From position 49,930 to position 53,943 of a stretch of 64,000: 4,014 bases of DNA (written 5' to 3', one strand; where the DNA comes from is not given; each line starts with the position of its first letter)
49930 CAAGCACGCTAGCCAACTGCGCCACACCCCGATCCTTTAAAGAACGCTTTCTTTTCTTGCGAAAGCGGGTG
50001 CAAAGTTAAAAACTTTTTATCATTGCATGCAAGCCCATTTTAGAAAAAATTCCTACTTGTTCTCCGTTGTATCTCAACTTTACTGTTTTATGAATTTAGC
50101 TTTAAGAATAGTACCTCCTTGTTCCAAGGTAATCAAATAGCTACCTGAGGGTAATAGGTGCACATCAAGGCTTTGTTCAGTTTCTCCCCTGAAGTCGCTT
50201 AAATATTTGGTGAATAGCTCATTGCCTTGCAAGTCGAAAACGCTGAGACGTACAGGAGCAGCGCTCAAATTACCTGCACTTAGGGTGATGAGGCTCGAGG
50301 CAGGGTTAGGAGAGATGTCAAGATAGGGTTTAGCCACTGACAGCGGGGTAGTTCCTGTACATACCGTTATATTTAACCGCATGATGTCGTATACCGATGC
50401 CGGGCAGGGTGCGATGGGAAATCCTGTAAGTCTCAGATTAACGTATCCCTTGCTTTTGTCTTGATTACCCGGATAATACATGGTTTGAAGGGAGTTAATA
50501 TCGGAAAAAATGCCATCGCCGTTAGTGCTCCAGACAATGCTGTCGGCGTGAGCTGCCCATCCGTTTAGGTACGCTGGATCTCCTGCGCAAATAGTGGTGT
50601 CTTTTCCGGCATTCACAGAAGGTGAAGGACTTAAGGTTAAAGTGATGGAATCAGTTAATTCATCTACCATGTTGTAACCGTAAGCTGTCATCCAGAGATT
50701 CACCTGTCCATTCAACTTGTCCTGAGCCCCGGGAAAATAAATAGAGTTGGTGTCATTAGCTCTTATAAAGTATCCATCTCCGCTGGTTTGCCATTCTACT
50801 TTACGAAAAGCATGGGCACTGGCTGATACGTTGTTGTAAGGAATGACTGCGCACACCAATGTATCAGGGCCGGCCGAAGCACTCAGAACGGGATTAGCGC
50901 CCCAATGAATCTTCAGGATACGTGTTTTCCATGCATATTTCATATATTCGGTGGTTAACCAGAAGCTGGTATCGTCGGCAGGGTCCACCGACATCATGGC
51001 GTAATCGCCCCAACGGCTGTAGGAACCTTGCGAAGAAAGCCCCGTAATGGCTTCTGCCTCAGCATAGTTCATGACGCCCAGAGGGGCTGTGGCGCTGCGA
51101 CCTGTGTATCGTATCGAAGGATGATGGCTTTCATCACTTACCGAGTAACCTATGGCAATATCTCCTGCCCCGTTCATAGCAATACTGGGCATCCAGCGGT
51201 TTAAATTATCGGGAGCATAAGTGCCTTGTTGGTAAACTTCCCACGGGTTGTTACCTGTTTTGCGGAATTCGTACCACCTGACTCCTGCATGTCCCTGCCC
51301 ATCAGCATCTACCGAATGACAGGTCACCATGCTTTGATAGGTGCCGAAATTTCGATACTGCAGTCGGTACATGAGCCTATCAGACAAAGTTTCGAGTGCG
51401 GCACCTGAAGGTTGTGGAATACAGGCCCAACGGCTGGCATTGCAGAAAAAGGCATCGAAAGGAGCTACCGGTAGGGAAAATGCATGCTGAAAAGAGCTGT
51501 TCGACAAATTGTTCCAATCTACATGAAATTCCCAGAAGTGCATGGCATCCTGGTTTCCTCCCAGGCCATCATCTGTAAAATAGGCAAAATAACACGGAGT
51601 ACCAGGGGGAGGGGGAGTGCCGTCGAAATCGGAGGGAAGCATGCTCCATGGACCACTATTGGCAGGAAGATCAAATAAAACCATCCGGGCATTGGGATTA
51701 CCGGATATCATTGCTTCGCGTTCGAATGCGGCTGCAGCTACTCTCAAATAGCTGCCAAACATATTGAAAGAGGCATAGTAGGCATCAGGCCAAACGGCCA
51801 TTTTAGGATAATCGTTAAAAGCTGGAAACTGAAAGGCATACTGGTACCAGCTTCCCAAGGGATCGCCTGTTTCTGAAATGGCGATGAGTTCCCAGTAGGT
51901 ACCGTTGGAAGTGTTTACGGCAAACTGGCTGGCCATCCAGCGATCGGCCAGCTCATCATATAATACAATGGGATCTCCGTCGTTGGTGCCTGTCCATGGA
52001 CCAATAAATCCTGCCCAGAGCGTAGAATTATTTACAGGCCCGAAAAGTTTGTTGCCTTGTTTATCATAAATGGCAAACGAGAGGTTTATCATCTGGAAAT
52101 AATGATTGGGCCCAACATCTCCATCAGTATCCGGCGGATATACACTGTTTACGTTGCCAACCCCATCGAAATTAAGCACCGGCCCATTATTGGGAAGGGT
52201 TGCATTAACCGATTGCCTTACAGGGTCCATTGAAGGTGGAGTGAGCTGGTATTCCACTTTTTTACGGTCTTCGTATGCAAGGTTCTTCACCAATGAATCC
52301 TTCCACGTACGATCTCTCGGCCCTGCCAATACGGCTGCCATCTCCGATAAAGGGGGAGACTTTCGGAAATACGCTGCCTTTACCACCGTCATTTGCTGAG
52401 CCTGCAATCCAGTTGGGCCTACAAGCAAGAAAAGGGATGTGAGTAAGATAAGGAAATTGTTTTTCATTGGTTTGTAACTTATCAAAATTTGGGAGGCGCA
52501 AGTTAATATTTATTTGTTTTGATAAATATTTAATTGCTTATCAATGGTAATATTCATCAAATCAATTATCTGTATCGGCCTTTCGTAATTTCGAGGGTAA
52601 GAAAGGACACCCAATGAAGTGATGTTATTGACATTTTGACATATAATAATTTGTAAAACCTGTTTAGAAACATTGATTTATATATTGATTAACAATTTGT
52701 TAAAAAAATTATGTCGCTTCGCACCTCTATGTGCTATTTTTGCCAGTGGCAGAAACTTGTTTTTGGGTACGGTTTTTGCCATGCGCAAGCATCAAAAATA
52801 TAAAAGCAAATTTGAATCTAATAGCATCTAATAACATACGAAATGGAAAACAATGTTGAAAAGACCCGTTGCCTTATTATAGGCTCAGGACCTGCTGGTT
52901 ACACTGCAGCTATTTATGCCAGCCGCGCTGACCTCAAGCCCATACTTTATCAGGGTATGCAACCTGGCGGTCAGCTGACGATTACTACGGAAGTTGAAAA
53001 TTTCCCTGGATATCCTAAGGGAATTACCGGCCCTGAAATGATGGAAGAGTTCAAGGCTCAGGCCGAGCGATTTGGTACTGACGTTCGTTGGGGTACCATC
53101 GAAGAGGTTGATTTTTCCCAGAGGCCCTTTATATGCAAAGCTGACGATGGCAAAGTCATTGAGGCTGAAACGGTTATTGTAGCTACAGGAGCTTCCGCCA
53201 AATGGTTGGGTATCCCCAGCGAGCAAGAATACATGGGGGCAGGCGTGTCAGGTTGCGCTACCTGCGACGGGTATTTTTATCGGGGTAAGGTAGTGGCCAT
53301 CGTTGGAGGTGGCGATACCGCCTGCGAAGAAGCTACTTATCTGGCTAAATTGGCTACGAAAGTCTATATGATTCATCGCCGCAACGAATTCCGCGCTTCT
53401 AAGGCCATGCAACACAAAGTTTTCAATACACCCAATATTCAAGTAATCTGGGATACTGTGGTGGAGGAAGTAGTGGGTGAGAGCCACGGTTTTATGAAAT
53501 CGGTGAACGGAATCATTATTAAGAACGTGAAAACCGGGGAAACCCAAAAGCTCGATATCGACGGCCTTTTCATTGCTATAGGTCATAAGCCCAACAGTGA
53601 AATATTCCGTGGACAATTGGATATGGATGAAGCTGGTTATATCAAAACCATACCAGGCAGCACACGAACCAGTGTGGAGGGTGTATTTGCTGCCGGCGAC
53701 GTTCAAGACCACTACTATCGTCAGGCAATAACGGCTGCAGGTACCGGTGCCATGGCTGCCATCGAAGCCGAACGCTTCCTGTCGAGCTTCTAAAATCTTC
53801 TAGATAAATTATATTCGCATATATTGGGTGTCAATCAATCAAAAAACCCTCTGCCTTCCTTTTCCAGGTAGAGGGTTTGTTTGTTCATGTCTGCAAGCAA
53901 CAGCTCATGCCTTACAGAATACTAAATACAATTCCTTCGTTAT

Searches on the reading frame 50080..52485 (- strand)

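Call 54: search_protein_families(library=pfam, proteins=[window:50080-52485:-], max_evalue=0.00001)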
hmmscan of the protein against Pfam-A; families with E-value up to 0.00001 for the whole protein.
window:50080-52485:- (801 aa): 1 family
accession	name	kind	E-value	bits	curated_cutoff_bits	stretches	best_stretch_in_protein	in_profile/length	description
PF18962.6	Por_Secre_tail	-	8.2e-09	36.1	27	1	724-798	1-73/75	Secretion system C-terminal sorting domain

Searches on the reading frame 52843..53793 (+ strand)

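Call 54: search_protein_families(library=pfam, proteins=[window:52843-53793:+], max_evalue=0.00001)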
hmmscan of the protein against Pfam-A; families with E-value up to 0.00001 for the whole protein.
window:52843-53793:+ (316 aa): 4 families
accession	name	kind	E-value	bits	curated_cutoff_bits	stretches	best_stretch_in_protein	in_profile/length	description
PF07992.20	Pyr_redox_2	-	7.3e-51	173.7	26.1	1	9-302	2-291/291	Pyridine nucleotide-disulphide oxidoreductase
PF13738.12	Pyr_redox_3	-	4.5e-19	69.2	30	1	62-285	79-305/305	Pyridine nucleotide-disulphide oxidoreductase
PF00070.33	Pyr_redox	-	1.1e-16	61.5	22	1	151-221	2-77/82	Pyridine nucleotide-disulphide oxidoreductase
PF01134.28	GIDA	-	8.9e-07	28.7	22.1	0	10-39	2-29/391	Glucose inhibited division protein A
